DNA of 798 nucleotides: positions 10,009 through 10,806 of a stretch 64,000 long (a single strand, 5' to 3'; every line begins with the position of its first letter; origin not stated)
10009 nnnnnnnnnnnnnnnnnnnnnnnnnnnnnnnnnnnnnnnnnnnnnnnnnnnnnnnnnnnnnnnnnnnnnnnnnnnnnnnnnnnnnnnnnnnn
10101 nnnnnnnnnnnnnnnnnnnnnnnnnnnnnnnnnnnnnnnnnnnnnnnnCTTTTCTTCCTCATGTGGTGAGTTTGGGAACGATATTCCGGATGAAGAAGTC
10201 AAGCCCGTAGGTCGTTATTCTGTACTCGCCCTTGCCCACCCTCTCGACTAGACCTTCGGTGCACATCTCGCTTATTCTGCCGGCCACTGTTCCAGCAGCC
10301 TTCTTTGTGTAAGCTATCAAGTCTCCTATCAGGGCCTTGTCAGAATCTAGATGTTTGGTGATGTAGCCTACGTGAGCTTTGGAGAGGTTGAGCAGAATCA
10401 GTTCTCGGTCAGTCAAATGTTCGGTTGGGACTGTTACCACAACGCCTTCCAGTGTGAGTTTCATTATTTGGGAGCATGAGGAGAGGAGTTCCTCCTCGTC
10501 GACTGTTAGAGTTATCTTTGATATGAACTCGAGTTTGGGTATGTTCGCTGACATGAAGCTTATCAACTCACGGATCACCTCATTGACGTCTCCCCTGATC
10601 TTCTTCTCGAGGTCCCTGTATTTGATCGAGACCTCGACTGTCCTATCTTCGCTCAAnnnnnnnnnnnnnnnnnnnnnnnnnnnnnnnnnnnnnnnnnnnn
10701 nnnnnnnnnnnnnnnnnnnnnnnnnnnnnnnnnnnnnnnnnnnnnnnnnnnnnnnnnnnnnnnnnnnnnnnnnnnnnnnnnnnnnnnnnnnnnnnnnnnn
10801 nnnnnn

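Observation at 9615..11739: Four tandem, divergent paralogues of a small beta-domain plus winged-helix protein immediately upstream of and co-directional with nurA-herA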

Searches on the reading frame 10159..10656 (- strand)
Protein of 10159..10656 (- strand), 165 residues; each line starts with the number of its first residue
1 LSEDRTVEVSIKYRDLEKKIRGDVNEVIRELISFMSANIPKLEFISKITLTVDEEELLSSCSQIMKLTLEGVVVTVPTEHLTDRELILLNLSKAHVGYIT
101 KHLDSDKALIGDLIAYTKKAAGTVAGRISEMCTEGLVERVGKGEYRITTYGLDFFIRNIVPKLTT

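Call 3: search_protein_families(library=pfam, proteins=[window:10159-10656:-], max_evalue=1)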
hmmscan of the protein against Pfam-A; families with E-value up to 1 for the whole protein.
window:10159-10656:- (165 aa): 5 families
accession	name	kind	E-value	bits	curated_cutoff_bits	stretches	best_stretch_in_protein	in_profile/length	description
PF05542.16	DUF760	-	0.057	14.2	20.2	0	14-53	15-54/83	Protein of unknown function (DUF760)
PF22168.2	DIP2311-like_C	-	0.059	14.1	27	1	112-146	24-56/63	Transcriptional regulator DIP2311-like, C-terminal domain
PF25213.1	HVO_A0261_N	-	0.063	13.6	35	1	116-151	33-67/86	HVO_A0261 N-terminal domain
PF13338.12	AbiEi_4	-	0.13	12.9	25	1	128-148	29-49/49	Transcriptional regulator, AbiEi antitoxin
PF14338.12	Mrr_N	-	0.23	12.1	29.5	1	129-154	59-84/87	Mrr N-terminal domain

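Call 6: search_protein_families(library=padloc, proteins=[window:10159-10656:-], max_evalue=1)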
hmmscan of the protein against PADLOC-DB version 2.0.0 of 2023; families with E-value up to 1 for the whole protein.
window:10159-10656:- (165 aa): 3 families
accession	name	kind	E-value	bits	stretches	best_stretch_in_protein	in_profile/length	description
PDLC01879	CARF3--CARF_TM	-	0.0013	16.4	1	78-151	151-213/222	-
PDLC03245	MTase_II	-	0.0016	15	1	10-134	225-336/577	Type II methyltransferase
PDLC02275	AbiEi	-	0.0041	15.2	1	118-150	18-50/184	AbiEi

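Call 7: search_protein_families(library=ncbifam, proteins=[window:10159-10656:-], max_evalue=1)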
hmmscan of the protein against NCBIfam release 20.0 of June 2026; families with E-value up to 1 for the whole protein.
window:10159-10656:- (165 aa): 0 families

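Call 19: find_related_loci(query=A3, collection=genome_contigs, flank=6000)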
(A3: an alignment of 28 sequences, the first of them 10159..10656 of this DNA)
Query A3 (165 aa) in genome_contigs; peptide patterns used: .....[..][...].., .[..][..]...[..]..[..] (x = any residue, [..] = any of these).
109 stretches matched a pattern; 85 encode a relative of the query (tblastn E <= 1e-3); the best 80 are kept; 80 distinct loci.
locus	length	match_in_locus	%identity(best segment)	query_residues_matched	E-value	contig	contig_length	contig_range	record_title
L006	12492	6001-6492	83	1-164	6e-89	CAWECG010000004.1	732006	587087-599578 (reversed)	MAG: Candidatus Bathyarchaeota archaeon isolate MFD03726.bin.1.224 genome assembly, contig: contig_35660, whole genome s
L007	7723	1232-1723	78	1-164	2e-84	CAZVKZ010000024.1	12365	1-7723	MAG TPA_asm: uncultured Candidatus Bathyarchaeia archaeon isolate binchicken_co10_289 genome assembly, contig: NODE_3480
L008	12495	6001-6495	78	1-165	1e-83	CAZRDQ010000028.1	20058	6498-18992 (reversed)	MAG TPA_asm: uncultured Candidatus Bathyarchaeia archaeon isolate SRP098346_co1_450 genome assembly, contig: NODE_2581_l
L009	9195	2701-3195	73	1-165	1e-82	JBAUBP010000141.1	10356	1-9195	MAG: Candidatus Bathyarchaeia archaeon isolate MFD12973_ilm_asm_bin19 k127_357998, whole genome shotgun sequence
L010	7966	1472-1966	74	1-165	9e-82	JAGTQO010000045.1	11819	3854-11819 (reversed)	MAG: Candidatus Bathyarchaeota archaeon isolate QZM_A2_bin_35 QZM_A2_bin_35_scaffold_3153_curated, whole genome shotgun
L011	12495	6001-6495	72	1-165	9e-81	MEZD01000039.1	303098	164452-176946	MAG: Candidatus Bathyarchaeota archaeon RBG_13_38_9 RBG_13_scaffold_63, whole genome shotgun sequence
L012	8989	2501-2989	74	1-163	2e-79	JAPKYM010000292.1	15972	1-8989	MAG: Candidatus Bathyarchaeota archaeon isolate LacPavin_0920_SED5_MAG_47_8 LacPavin_0920_SED5_scaffold_17580, whole gen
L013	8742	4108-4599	70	1-165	7e-74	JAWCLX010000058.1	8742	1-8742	MAG: Candidatus Bathyarchaeia archaeon isolate JZ-2_201705_bins_25 JZ-2_201705_bins_25_scaffold_58, whole genome shotgun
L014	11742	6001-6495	73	1-165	8e-80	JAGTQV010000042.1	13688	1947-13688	MAG: Candidatus Bathyarchaeota archaeon isolate QZM_B1_bin_58 QZM_B1_bin_58_scaffold_4713_curated, whole genome shotgun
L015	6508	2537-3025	58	1-163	4e-64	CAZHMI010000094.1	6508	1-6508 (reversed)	MAG TPA_asm: uncultured Candidatus Bathyarchaeia archaeon isolate binchicken_co274_450 genome assembly, contig: NODE_279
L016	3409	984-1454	61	7-163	1e-60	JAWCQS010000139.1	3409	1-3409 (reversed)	MAG: Candidatus Bathyarchaeia archaeon isolate JZ-2_201907_bins_171 JZ-2_201907_bins_171_scaffold_139, whole genome shot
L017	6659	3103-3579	59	7-165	6e-60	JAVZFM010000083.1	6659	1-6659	MAG: Candidatus Bathyarchaeia archaeon isolate DRTY-6_201803_bins_58 DRTY-6_201803_bins_58_scaffold_83, whole genome sho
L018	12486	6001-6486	54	2-163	2e-56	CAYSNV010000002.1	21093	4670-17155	MAG TPA_asm: uncultured Candidatus Bathyarchaeia archaeon isolate SRP098346_co1_332 genome assembly, contig: NODE_2339_l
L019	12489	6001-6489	53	1-163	1e-55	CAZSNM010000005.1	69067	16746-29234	MAG TPA_asm: uncultured Candidatus Bathyarchaeia archaeon isolate SRP104967_co1_100 genome assembly, contig: NODE_94_len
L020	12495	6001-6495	49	1-165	2e-54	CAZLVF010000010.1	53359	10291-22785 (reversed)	MAG TPA_asm: uncultured Candidatus Bathyarchaeia archaeon isolate SRP231805_co2_291 genome assembly, contig: NODE_165_le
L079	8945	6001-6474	41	7-163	2e-31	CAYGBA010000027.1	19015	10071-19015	MAG TPA_asm: uncultured Candidatus Bathyarchaeia archaeon isolate ERP108616_co2_86 genome assembly, contig: NODE_4375_le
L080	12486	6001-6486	40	3-163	3e-31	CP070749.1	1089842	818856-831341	MAG: Candidatus Bathyarchaeota archaeon isolate bin345 chromosome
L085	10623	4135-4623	40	2-163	1e-31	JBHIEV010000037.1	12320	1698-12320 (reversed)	MAG: Candidatus Bathyarchaeia archaeon isolate b2.sp2_bin.20 NODE_1466_length_12320_cov_18.995026, whole genome shotgun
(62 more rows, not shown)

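Call 22: predict_structure(alignment_id=A2)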
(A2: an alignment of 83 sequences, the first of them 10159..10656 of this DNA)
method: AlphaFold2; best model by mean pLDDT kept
length: 165 residues; sequences in the alignment: 83
mean_pLDDT: 86.4   pTM: 0.68
mean pLDDT of the five models: 86.4, 85.7, 85.6, 85.4, 85.2
residues with pLDDT >= 90: 93; 70-90: 53; 50-70: 10; < 50: 9
segments of 3 or more residues with pLDDT < 50: 43-48
pLDDT, mean of each block of 10 residues (from residue 1): 71 84 83 74 49 79 89 92 98 94 93 96 97 95 94 94 89
secondary structure, 60 per line:
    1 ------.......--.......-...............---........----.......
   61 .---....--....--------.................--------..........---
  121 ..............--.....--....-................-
elements in order: E7-13 E16-22 H24-38 H42-49 H54-61 E65-68 E71-74 H83-99 H110-117 H121-134 E137-141 E144-147 H149-164

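Call 26: search_protein_families(library=pfam, proteins=[L080:7127-8197:+, L080:8194-9705:+, L080:10396-10884:-, L080:4106-4888:+], max_evalue=0.1)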
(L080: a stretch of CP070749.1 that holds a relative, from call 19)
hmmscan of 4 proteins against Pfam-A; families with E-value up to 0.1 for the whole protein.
L080:7127-8197:+ (356 aa): 1 family
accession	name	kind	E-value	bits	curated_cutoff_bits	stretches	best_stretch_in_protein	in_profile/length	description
PF09376.16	NurA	-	1.3e-19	71.1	21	1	78-323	3-254/254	NurA domain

L080:8194-9705:+ (503 aa): 12 families
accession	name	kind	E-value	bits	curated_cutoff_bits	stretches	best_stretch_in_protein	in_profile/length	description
PF01935.23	DUF87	-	9e-11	42.7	23.2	1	135-324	9-207/220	Helicase HerA, central domain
PF01580.24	FtsK_SpoIIIE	-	4.3e-05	23.5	24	1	118-195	10-88/221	FtsK/SpoIIIE family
PF05872.18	HerA_C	-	0.00085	18.5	22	0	393-426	291-323/502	Helicase HerA-like C-terminal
PF13401.12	AAA_22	-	0.0039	17.9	27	1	149-189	5-45/130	AAA domain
PF10412.15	TrwB_AAD_bind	-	0.0056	16.1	20.5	1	150-192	16-56/387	Type IV secretion-system coupling protein DNA-binding domain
PF00004.35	AAA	-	0.017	16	21.2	0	153-185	2-29/131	ATPase family associated with various cellular activities (AAA)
PF04851.21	ResIII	-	0.021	15.2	22.5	1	153-185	27-59/164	Type III restriction enzyme, res subunit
PF01656.29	CbiA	-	0.022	15.2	25.4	1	159-298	9-54/125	CobQ/CobB/MinD/ParA nucleotide binding domain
PF13479.12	AAA_24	-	0.026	14.8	27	1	150-206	3-47/195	AAA domain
PF20720.3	nSTAND3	-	0.027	14.6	27.2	1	150-176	18-44/155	Novel STAND NTPase 3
PF12775.13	AAA_7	-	0.031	14.3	25.8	1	142-204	26-88/181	P-loop containing dynein motor region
PF25199.1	nSTAND_NTPase5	-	0.049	13.9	34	0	151-208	43-99/145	Novel STAND NTPase 5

L080:10396-10884:- (162 aa): 3 families
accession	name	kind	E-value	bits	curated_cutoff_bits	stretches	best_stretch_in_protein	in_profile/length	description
PF14338.12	Mrr_N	-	0.023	15.2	29.5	0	121-149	59-85/87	Mrr N-terminal domain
PF12802.13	MarR_2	-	0.043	14.4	27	0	90-134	14-56/61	MarR family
PF23794.1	Phage_Gp84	-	0.089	13.2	27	0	19-54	14-49/66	Mycobacterium phage Gp84-like protein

L080:4106-4888:+ (260 aa): 4 families
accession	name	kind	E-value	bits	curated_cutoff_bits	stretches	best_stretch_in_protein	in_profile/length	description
PF19027.5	DUF5752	-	5.4e-05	23.1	23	1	159-199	55-99/208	Family of unknown function (DUF5752)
PF01541.30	GIY-YIG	-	0.055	14.2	22.6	1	33-65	2-34/78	GIY-YIG catalytic domain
PF24348.1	DUF7508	-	0.06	14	26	0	27-98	16-77/79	Domain of unknown function (DUF7508)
PF09723.15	Zn_ribbon_8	-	0.062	13.8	34.4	0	240-255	6-20/41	Zinc ribbon domain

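Call 47: fold_search(model_id=the predicted structure, library=pdb)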
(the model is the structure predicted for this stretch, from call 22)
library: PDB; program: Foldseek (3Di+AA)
matches with E <= 10: 1612; with E <= 0.001: 0
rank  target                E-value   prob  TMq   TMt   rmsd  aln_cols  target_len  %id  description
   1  4rs8_A                4.3e-03  1.00  0.40  0.75   2.1        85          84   24  Apo structure of novel pNOB8 plasmid centromere binding protein (released 2015-09-16)
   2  3zmd_C                5.1e-03  1.00  0.39  0.43  14.7       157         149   17  Crystal structure of AbsC, a MarR family transcriptional regulator from Streptomyces coelicolor (released 2013-02-20)
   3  3zmd_A                6.1e-03  1.00  0.38  0.42  14.2       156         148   17  Crystal structure of AbsC, a MarR family transcriptional regulator from Streptomyces coelicolor (released 2013-02-20)
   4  4rs8_B                6.8e-03  1.00  0.41  0.78   2.7        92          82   25  Apo structure of novel pNOB8 plasmid centromere binding protein (released 2015-09-16)
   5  7kfo                  8.6e-03  1.00  0.37  0.46  13.6       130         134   18  Crystal structure of the MarR family transcriptional regulator from Variovorax paradoxus bound to Indole 3 acetic acid (released 2021-11-10)
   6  6qvy_B                8.6e-03  0.75  0.25  0.18  16.8       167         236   16  The Transcriptional Regulator PrfA-A94V mutant from Listeria Monocytogenes (released 2020-04-01)
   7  7kk0                  1.0e-02  1.00  0.37  0.45  13.6       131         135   18  Crystal structure of the MarR family transcriptional regulator from Variovorax paradoxus bound to Catechol (released 2021-12-01)
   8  3e6m_G                1.2e-02  1.00  0.38  0.42  14.0       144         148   17  The crystal structure of a MarR family transcriptional regulator from Silicibacter pomeroyi DSS. (released 2008-09-02)
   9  5k5q_A                1.3e-02  1.00  0.39  0.68   4.4        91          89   25  Structure of AspA-DNA complex: novel centromere bindng protein-centromere complex (released 2016-06-01)
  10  7phf_C                1.4e-02  1.00  0.30  0.17   5.5        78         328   18  Chimeric carminomycin-4-O-methyltransferase (DnrK) with regions from 10-hydroxylase RdmB and 10-decarboxylase TamK (released 2022-09-07)
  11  2qww_B                1.5e-02  0.99  0.34  0.38  14.6       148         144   12  Crystal structure of multiple antibiotic-resistance repressor (MarR) (YP_013417.1) from Listeria monocytogenes 4b F236 (released 2007-08-21)
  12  3cdh_B                1.6e-02  1.00  0.36  0.43  15.1       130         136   18  Crystal structure of the MarR family transcriptional regulator SPO1453 from Silicibacter pomeroyi DSS-3 (released 2008-03-18)
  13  6pco_B                1.7e-02  1.00  0.36  0.44   9.0       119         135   14  Mechanism for regulation of DNA binding of Bordetella bronchiseptica BpsR by 6-hydroxynicotinic acid (released 2019-11-06)
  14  6qw2_B                1.7e-02  0.69  0.26  0.19  16.7       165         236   17  The Transcriptional Regulator PrfA-A218G mutant from Listeria Monocytogenes (released 2020-04-01)
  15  6qw1_B                1.8e-02  0.66  0.25  0.18  15.5       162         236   17  The Transcriptional Regulator PrfA-L140F mutant from Listeria Monocytogenes (released 2020-04-01)
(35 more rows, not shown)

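Call 48: search_protein_families(library=pfam, alignment_id=A2, max_evalue=0.01)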
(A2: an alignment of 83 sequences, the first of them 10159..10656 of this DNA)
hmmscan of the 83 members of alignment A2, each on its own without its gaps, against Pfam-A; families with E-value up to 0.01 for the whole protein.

A. member 1, window:10159-10656:- (165 aa): 0 families

B. families by the number of members that match (of 83 scanned): 18 families
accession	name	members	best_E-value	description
PF25213.1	HVO_A0261_N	52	2.6e-06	HVO_A0261 N-terminal domain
PF13338.12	AbiEi_4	11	9.5e-05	Transcriptional regulator, AbiEi antitoxin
PF13545.12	HTH_Crp_2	10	2.8e-05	Crp-like helix-turn-helix domain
PF01978.25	TrmB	10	0.00015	Sugar-specific transcriptional regulator TrmB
PF14338.12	Mrr_N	9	0.00027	Mrr N-terminal domain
PF25212.1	HVO_A0114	8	9e-05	HVO_A0114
PF22168.2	DIP2311-like_C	7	3.5e-06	Transcriptional regulator DIP2311-like, C-terminal domain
PF13412.12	HTH_24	3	4.5e-05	Winged helix-turn-helix DNA-binding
PF12840.13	HTH_20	3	0.00028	Helix-turn-helix domain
PF12802.13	MarR_2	3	0.00064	MarR family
PF14394.12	DUF4423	3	0.0015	Domain of unknown function (DUF4423)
PF01638.23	HxlR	2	0.0041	HxlR-like helix-turn-helix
PF01325.25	Fe_dep_repress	1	0.0055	Iron dependent repressor, N-terminal DNA binding domain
PF09999.14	DUF2240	1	0.0064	Uncharacterized protein conserved in archaea (DUF2240)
PF19702.4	DUF6200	1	0.0076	Family of unknown function (DUF6200)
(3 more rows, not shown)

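Call 95: search_dna_similar(query=window:10159-10656:-, collection=plasmids, mode=protein, max_evalue=0.001, max_rows=10)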
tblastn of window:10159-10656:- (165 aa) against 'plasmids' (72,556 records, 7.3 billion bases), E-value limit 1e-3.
No match.

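Call 96: search_dna_similar(query=window:10159-10656:-, collection=phages, mode=protein, max_evalue=0.001, max_rows=10)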
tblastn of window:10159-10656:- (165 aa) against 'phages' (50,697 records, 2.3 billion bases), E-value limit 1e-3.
No match.

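Call 97: find_related_loci(query=A3, collection=viral_contigs, flank=5000)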
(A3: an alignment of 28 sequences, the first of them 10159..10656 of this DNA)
Query A3 (165 aa) in viral_contigs; peptide patterns used: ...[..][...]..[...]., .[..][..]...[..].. (x = any residue, [..] = any of these).
7 stretches matched a pattern, but none encodes a relative of the query by tblastn (E <= 1e-3).

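Call 99: search_protein_families(library=phrogs, proteins=[window:10159-10656:-], max_evalue=0.001)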
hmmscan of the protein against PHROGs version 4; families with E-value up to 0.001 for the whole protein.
window:10159-10656:- (165 aa): 1 family
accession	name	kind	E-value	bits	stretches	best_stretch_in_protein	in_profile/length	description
phrog_2440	-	transcription regulation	0.00053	20.9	1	113-154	52-94/126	transcriptional regulator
